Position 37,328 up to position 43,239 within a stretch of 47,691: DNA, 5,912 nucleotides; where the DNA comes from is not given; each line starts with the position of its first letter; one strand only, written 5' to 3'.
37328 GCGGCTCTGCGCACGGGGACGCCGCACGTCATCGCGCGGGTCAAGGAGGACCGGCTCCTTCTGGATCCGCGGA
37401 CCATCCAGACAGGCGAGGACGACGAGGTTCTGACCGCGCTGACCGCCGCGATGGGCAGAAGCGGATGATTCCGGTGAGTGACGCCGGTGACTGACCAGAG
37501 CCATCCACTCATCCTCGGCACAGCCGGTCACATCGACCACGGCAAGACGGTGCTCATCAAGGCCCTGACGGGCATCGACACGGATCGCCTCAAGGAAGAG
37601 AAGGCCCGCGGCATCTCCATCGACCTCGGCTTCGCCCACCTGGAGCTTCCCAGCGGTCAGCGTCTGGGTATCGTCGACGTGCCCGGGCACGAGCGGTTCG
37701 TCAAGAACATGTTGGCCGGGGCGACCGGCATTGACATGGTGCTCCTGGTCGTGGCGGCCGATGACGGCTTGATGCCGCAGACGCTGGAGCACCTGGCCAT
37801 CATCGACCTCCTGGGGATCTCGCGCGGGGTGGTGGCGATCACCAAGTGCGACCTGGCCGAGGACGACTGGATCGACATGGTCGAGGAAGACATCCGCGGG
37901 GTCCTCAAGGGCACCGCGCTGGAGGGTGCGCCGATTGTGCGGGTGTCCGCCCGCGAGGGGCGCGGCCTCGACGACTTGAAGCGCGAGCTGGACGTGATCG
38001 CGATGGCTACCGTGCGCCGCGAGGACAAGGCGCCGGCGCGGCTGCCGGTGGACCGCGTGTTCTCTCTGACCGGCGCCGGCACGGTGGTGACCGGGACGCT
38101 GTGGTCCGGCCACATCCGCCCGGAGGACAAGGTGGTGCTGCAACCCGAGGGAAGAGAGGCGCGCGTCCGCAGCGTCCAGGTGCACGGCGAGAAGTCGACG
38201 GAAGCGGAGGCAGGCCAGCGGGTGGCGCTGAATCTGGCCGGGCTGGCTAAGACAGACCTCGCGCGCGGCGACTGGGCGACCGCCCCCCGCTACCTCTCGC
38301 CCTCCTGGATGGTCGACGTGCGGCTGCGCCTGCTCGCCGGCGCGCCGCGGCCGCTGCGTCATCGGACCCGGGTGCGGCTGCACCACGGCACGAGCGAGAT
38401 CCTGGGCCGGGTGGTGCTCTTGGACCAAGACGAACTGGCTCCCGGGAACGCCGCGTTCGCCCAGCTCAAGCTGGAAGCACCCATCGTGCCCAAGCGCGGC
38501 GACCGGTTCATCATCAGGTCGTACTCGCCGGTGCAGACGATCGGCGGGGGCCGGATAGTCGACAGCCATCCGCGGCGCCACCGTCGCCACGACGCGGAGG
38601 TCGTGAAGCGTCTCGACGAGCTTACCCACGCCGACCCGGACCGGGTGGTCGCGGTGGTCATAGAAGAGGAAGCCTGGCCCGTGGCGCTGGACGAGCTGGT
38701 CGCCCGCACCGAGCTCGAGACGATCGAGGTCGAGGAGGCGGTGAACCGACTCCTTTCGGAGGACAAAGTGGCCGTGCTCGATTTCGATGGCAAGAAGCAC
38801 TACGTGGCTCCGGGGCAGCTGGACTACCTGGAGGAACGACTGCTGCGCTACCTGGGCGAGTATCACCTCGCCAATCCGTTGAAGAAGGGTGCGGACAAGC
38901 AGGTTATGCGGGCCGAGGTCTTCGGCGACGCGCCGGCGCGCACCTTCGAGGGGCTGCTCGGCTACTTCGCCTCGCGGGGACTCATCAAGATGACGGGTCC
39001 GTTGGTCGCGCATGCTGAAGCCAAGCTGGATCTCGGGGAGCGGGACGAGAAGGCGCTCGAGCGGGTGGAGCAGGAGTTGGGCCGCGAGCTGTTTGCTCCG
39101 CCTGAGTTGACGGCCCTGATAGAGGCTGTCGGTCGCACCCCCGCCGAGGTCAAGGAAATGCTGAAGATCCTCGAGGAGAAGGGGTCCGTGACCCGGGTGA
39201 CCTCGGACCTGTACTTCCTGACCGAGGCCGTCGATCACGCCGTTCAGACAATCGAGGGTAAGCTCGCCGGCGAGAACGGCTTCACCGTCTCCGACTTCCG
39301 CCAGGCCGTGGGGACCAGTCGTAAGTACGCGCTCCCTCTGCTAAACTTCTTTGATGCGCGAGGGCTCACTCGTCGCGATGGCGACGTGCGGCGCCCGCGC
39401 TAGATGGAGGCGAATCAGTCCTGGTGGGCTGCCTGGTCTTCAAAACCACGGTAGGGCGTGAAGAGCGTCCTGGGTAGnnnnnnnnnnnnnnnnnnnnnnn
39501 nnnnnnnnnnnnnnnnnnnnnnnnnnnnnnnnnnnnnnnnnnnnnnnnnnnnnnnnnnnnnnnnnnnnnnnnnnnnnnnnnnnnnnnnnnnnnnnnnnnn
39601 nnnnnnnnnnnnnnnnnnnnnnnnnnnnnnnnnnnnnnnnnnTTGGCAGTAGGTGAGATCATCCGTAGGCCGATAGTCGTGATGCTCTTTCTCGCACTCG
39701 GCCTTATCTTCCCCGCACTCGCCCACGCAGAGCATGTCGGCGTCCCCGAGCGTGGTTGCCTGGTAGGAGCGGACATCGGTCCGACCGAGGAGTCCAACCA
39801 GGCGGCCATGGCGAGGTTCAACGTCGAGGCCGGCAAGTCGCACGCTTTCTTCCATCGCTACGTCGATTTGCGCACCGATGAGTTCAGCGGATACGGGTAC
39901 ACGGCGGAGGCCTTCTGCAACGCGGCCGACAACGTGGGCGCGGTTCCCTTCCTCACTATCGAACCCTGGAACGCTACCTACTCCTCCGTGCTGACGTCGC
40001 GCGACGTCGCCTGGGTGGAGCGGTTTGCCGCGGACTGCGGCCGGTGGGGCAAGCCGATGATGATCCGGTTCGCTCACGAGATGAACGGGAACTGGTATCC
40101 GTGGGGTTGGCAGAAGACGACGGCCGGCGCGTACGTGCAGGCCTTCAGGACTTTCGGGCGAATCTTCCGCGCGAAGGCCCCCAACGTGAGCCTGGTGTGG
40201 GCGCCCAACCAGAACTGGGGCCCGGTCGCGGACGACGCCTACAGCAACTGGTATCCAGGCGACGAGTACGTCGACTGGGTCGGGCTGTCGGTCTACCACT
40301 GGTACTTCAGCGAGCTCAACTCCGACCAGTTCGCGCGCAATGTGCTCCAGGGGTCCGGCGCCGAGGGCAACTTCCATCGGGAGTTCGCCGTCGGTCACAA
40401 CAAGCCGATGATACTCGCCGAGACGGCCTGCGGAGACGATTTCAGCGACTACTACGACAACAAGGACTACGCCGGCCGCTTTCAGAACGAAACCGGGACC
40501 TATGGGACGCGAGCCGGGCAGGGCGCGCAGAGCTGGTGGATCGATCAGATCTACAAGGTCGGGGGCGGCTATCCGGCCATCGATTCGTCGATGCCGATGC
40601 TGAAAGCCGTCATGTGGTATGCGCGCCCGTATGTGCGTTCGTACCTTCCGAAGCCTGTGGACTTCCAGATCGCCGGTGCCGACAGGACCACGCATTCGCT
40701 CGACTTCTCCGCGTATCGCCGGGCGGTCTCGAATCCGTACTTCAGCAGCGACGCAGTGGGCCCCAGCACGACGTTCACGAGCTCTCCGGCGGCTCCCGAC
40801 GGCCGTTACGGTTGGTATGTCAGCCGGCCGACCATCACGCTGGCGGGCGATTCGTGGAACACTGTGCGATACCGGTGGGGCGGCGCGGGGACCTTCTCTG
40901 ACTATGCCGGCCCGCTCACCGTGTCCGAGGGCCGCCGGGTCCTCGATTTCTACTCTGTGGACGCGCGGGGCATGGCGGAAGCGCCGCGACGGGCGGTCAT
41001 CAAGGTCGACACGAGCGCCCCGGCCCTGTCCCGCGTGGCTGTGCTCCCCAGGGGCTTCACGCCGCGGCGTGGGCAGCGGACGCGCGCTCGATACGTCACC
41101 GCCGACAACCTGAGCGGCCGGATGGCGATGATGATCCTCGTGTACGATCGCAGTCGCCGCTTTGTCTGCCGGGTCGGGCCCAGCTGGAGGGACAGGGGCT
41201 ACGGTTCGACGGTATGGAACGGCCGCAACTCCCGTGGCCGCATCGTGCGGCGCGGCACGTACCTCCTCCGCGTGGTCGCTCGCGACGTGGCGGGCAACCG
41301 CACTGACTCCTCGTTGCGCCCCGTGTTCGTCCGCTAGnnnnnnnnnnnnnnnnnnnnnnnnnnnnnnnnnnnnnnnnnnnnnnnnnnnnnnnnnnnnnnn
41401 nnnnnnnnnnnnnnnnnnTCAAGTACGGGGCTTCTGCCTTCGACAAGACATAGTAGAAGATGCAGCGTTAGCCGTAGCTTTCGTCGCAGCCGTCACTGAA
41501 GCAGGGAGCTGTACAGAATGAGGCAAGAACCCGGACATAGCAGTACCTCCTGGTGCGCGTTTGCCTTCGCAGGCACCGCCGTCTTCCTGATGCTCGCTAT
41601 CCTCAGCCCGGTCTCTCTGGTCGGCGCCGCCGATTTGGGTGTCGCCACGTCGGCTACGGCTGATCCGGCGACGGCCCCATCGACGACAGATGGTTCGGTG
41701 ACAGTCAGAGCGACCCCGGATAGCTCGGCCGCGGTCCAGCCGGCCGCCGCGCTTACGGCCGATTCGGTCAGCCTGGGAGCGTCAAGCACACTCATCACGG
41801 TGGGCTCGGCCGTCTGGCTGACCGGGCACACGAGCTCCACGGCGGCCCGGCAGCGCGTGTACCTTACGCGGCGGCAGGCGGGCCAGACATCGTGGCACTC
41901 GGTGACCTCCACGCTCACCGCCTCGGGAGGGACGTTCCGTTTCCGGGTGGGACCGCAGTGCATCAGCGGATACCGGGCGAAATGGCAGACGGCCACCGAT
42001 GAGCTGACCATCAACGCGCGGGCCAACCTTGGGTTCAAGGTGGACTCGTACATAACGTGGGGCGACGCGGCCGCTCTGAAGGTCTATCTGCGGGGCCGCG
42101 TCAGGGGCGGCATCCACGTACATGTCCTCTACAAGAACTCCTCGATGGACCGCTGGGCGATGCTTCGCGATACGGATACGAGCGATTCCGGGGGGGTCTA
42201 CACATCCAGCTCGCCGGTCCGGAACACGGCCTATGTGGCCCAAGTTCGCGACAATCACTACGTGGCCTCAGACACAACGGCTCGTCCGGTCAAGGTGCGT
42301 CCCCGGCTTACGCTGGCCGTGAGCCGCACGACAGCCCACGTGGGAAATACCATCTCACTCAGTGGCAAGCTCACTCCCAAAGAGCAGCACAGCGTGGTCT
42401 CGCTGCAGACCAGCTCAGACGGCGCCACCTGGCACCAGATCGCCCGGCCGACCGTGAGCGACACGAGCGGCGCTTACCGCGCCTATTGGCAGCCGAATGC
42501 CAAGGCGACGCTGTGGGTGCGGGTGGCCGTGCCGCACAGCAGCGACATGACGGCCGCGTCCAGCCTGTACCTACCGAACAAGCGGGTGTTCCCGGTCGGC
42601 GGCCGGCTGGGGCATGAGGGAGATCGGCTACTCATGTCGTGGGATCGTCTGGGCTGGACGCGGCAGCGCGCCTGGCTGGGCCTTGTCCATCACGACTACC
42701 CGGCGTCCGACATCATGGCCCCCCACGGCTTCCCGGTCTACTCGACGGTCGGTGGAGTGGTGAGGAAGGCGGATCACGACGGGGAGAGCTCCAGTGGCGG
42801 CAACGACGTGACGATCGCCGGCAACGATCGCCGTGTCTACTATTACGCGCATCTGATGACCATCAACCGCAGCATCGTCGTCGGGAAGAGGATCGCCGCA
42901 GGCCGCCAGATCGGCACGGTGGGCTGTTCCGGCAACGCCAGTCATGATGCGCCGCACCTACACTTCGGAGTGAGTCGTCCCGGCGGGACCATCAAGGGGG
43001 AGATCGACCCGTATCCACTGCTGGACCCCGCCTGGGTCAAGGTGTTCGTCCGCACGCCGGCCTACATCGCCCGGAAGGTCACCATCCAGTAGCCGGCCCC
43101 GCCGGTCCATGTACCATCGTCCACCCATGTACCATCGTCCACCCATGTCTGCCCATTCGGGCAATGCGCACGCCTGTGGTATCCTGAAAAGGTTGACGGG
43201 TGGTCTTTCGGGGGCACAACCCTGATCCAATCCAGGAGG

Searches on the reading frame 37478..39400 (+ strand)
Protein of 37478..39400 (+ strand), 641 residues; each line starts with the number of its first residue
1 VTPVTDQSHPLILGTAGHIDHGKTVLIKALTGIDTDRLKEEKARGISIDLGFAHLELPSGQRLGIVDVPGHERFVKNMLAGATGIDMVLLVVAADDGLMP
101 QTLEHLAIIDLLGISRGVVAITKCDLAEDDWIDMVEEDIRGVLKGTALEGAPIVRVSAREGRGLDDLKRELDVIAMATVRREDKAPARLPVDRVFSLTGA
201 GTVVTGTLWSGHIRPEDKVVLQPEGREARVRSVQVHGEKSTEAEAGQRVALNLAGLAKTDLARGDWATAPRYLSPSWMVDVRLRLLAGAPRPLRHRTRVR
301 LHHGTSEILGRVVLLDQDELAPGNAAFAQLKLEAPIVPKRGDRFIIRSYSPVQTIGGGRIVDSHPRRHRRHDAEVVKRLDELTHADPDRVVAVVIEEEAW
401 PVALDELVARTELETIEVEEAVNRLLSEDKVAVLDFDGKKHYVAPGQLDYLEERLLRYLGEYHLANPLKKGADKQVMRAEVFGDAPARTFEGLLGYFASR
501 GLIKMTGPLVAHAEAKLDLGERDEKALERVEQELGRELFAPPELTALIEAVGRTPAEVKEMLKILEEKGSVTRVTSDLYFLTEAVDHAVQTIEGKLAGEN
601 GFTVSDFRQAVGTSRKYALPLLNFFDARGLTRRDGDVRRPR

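Call 8: search_protein_families(library=pfam, proteins=[window:37478-39400:+])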
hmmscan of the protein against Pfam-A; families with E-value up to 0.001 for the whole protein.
window:37478-39400:+ (641 aa): 6 families
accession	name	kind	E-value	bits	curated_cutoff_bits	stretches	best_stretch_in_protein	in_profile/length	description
PF00009.33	GTP_EFTU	-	1.2e-32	113.4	26.5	1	12-172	5-183/188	Elongation factor Tu GTP binding domain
PF25461.1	Beta-barrel_SelB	-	3.2e-19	69.4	27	1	283-366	4-79/80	Selenocysteine-specific elongation factor, beta-barrel domain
PF09107.17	SelB-wing_3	-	7e-18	64.4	23.2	1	597-639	4-46/47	Elongation factor SelB, winged helix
PF03144.31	GTP_EFTU_D2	-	1.2e-13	51.7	30.3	1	201-267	1-72/73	Elongation factor Tu domain 2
PF09106.17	SelB-wing_2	-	3.3e-09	37.1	22.3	1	457-511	2-56/57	Elongation factor SelB, winged helix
PF01926.29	MMR_HSR1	-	0.0002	21.9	21.9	1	16-107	5-98/113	50S ribosome-binding GTPase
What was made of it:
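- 37478..39403 (+): Sec-specific elongation factor SelB, with winged-helix SECIS-binding domains. Pfam SelB-wing_2, SelB-wing_3 and Beta-barrel_SelB are present (call 8).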

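Call 11: search_protein_families(library=ncbifam, proteins=[window:37478-39400:+])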
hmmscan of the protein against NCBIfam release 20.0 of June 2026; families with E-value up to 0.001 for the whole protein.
window:37478-39400:+ (641 aa): 33 families (the best 25 are shown)
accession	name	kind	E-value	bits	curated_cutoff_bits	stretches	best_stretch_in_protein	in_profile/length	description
TIGR00475.1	selB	equivalog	3.9e-121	405.5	242.25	1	12-639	2-578/581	selenocysteine-specific translation elongation factor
NF009373.0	PRK12736.1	subfamily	8e-50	169.7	452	1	12-361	14-390/394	elongation factor Tu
NF000766.0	PRK00049.1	subfamily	2.3e-48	165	449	1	11-361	13-392/396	elongation factor Tu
NF008969.0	PRK12317.1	subfamily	2.7e-47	161.3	502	1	36-270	61-310/426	elongation factor 1-alpha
NF009372.0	PRK12735.1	subfamily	2.8e-47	161.4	479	1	12-360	14-391/396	elongation factor Tu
TIGR00485.1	EF-Tu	equivalog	7.9e-45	153.2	522.4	1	12-360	14-389/394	elongation factor Tu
NF003077.0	PRK04000.1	equivalog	2.5e-41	142.2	315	2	62-317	86-373/412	translation initiation factor IF-2 subunit gamma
TIGR03680.1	eif2g_arch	equivalog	2.6e-40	138.9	514.5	2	62-228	82-256/407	translation initiation factor IF-2 subunit gamma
TIGR00483.1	EF-1_alpha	equivalog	7.3e-38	130.1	540.1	1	35-271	60-312/427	translation elongation factor EF-1 subunit alpha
TIGR02034.1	CysN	subfamily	5.5e-30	104.7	336.1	1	36-313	56-341/406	sulfate adenylyltransferase, large subunit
NF004035.0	PRK05506.1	subfamily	8.8e-29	100.2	715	1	35-270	79-323/632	bifunctional sulfate adenylyltransferase subunit 1/adenylylsulfate kinase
NF003478.0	PRK05124.1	equivalog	6.3e-28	97.6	590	1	35-308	82-363/475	sulfate adenylyltransferase subunit CysN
TIGR00487.1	IF-2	equivalog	5.2e-22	78.3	424.4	1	8-258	85-330/587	translation initiation factor IF-2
TIGR01393.1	lepA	equivalog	4.5e-11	41.8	533.9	1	18-245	11-251/595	translation elongation factor 4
TIGR00231.1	small_GTP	domain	6.3e-11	42.3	42.5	1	14-167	7-158/164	GTP-binding protein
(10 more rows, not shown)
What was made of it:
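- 37478..39403 (+): TIGR00475 scores 405 (call 11).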

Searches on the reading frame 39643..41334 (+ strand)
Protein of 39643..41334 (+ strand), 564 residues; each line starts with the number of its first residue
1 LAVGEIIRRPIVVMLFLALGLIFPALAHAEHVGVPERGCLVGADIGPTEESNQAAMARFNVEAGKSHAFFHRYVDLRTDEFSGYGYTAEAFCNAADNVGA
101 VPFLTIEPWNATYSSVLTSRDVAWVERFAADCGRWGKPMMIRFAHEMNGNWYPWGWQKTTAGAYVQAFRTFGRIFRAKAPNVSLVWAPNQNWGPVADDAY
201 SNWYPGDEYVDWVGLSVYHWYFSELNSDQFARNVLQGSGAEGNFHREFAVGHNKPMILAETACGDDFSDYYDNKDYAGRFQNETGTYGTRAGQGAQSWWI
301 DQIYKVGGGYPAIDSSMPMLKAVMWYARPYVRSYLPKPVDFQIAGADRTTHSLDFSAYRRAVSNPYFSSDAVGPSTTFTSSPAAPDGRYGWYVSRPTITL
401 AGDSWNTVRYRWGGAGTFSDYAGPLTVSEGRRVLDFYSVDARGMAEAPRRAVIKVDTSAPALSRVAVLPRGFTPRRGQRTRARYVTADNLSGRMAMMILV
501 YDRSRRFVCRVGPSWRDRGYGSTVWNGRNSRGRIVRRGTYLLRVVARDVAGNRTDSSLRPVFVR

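Call 37: search_protein_families(library=pfam, proteins=[window:39643-41334:+], max_evalue=0.00001)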
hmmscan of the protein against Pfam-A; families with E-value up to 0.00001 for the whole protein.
window:39643-41334:+ (564 aa): 1 family
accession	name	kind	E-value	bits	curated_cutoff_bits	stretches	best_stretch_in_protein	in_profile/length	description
PF02156.21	Glyco_hydro_26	-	2.3e-12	47.3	20.2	1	137-224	151-236/311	Glycosyl hydrolase family 26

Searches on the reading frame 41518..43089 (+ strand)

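Call 37: search_protein_families(library=pfam, proteins=[window:41518-43089:+], max_evalue=0.00001)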
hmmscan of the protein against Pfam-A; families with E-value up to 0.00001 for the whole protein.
window:41518-43089:+ (524 aa): 1 family
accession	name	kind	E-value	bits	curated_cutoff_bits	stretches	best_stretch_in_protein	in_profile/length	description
PF01551.29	Peptidase_M23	-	1.5e-15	57.6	28.7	1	397-489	6-91/96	Peptidase family M23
